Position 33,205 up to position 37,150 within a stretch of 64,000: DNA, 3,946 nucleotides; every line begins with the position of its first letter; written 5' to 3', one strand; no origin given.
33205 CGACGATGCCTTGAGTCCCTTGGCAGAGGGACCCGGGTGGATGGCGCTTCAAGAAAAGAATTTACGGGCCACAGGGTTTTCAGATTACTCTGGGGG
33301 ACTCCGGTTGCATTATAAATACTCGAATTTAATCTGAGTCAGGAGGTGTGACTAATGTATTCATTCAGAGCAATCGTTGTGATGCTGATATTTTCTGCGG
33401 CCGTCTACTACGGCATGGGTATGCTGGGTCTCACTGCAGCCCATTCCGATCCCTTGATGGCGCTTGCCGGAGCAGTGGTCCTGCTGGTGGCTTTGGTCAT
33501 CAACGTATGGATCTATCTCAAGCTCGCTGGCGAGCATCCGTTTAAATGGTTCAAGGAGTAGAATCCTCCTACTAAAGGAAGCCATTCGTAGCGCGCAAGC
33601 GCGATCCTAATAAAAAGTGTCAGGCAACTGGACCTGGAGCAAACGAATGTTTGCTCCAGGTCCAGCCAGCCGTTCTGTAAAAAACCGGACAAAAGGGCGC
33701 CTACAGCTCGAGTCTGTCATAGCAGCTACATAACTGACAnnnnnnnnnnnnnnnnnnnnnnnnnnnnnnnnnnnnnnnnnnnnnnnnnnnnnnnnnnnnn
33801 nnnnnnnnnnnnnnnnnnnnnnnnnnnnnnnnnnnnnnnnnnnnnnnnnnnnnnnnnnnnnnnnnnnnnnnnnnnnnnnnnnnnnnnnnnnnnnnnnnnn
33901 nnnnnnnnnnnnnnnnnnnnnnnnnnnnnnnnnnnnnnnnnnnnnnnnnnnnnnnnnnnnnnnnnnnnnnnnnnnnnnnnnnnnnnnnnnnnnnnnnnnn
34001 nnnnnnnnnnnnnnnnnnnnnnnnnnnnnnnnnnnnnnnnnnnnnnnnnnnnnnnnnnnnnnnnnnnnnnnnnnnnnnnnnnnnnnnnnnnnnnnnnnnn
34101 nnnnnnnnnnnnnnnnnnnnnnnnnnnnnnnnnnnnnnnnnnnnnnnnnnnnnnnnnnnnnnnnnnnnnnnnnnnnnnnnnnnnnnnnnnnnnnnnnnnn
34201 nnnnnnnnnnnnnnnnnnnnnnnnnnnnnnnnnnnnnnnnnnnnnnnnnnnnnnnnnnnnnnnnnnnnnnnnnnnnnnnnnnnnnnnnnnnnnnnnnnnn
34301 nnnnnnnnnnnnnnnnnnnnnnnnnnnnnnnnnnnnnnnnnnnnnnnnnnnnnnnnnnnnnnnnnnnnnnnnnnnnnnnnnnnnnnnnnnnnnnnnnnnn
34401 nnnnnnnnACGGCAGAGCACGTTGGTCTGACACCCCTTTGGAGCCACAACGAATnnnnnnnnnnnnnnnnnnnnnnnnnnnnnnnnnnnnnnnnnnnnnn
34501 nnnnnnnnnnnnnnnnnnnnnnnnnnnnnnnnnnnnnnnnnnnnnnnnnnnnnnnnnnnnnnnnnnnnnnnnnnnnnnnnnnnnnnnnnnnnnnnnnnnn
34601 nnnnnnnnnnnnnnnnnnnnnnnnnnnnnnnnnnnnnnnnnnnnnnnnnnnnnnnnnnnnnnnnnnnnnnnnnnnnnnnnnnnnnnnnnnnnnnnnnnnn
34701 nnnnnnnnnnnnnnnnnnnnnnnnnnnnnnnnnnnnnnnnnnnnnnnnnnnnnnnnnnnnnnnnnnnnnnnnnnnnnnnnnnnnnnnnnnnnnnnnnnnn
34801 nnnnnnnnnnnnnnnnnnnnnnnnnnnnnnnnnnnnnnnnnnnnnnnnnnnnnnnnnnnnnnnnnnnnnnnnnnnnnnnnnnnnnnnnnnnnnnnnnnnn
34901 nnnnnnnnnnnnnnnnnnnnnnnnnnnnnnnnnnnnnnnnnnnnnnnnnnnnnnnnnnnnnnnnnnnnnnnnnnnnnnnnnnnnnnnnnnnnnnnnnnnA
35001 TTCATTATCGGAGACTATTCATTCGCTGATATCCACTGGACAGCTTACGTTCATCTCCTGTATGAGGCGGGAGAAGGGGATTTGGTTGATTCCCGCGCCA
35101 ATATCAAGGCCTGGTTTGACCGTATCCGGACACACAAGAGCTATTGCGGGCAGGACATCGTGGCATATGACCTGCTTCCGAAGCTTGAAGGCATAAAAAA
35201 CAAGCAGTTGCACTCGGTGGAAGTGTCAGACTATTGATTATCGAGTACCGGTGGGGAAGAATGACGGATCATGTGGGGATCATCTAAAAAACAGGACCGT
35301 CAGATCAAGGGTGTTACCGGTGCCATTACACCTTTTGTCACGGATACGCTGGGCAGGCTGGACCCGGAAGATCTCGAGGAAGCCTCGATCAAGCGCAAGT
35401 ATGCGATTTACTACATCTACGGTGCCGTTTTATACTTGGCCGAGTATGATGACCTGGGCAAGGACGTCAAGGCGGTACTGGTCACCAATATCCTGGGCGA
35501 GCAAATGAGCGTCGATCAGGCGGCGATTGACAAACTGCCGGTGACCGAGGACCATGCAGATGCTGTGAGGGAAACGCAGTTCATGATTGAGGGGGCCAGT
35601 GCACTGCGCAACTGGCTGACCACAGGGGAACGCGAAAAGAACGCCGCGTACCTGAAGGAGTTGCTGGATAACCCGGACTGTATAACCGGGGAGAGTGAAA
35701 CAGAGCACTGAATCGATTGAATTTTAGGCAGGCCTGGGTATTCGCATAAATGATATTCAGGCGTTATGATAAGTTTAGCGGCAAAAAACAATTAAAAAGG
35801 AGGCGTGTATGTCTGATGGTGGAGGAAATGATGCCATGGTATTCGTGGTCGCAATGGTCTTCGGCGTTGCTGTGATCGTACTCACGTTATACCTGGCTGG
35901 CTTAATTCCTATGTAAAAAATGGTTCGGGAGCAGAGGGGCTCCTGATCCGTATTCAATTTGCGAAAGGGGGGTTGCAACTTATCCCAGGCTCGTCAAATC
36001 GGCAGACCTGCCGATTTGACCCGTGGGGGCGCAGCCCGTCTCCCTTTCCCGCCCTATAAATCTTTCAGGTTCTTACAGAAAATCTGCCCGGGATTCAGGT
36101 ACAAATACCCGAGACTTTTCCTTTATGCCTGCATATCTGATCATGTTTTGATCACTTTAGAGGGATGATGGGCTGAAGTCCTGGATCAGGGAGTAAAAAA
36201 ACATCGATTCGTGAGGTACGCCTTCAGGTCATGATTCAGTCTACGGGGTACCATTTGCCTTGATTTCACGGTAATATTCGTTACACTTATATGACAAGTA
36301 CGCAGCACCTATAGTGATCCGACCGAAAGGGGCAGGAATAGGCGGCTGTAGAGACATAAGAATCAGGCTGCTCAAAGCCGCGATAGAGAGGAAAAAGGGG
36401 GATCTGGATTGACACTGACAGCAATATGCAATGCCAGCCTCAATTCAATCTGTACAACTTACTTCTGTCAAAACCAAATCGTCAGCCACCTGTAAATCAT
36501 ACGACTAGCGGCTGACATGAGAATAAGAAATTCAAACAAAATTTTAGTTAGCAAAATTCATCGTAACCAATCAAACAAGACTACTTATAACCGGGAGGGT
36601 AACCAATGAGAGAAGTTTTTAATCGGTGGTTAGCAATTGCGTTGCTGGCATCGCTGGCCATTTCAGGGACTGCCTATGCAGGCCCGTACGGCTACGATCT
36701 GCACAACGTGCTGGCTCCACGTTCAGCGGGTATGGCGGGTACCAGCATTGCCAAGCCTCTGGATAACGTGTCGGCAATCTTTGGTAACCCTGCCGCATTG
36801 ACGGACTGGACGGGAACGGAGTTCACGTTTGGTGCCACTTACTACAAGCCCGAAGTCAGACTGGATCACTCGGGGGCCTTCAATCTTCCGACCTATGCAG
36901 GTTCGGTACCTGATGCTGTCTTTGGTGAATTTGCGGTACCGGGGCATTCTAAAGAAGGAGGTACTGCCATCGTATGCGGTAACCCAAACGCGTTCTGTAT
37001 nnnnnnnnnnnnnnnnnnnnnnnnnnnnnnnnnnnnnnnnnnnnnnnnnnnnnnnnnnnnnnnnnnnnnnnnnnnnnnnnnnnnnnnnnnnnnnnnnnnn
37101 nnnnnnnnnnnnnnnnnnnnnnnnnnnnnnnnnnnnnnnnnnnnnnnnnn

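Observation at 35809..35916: Unannotated 35-aa single-TM peptide with a consensus RBS (missed by the 60-aa ORF cutoff)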

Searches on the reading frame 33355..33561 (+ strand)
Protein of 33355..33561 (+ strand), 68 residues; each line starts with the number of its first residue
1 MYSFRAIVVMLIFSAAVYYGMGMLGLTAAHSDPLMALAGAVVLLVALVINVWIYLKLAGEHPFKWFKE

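Call 5: search_protein_families(library=pfam, proteins=[window:33355-33561:+], max_evalue=0.01)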
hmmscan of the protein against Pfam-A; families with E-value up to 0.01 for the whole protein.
window:33355-33561:+ (68 aa): 0 families

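Call 6: search_protein_families(library=ncbifam, proteins=[window:33355-33561:+], max_evalue=0.01)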
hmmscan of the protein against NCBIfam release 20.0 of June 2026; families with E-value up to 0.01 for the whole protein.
window:33355-33561:+ (68 aa): 0 families

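Call 89: search_protein_families(library=padloc, proteins=[window:33355-33561:+], max_evalue=1)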
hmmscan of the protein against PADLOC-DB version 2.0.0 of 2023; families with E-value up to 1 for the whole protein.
window:33355-33561:+ (68 aa): 0 families

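Call 90: search_protein_families(library=phrogs, proteins=[window:33355-33561:+], max_evalue=1)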
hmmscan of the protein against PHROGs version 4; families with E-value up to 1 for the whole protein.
window:33355-33561:+ (68 aa): 6 families
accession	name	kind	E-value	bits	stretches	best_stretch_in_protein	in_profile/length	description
phrog_8950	-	unknown function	0.012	16.2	1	32-54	3-25/48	-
phrog_16360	-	unknown function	0.048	14.7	1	7-57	34-83/112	-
phrog_4766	-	unknown function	0.15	13.7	1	1-50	9-61/73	-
phrog_35314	-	connector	0.22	12.7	1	28-41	36-49/56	head-tail connector protein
phrog_8943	-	unknown function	0.27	12.3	1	16-60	9-52/54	-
phrog_944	-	moron, auxiliary metabolic gene and host takeover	0.5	11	1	5-58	125-182/235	membrane protein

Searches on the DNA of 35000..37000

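Call 14: search_rna_families(source=window, start=35000, end=37000, threshold=evalue, max_evalue=10)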
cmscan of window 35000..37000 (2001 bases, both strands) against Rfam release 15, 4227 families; matches with E-value up to 10: 3.
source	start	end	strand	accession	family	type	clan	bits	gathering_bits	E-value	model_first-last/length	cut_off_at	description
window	36509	36593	-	RF01302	snoU36a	Gene; snRNA; snoRNA; CD-box;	CL00051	19.1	45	1.5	1-90/90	no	SnoRNA U36a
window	35244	35309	-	RF02466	Ms_AS-8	Gene; sRNA;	-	17.1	48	2.7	1-74/74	no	Actinobacteria sRNA Ms_AS-8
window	35687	35846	+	RF01295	SCARNA7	Gene; snRNA; snoRNA; scaRNA;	-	13.6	65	1.3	1-330/330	no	Small Cajal body-specific RNA 7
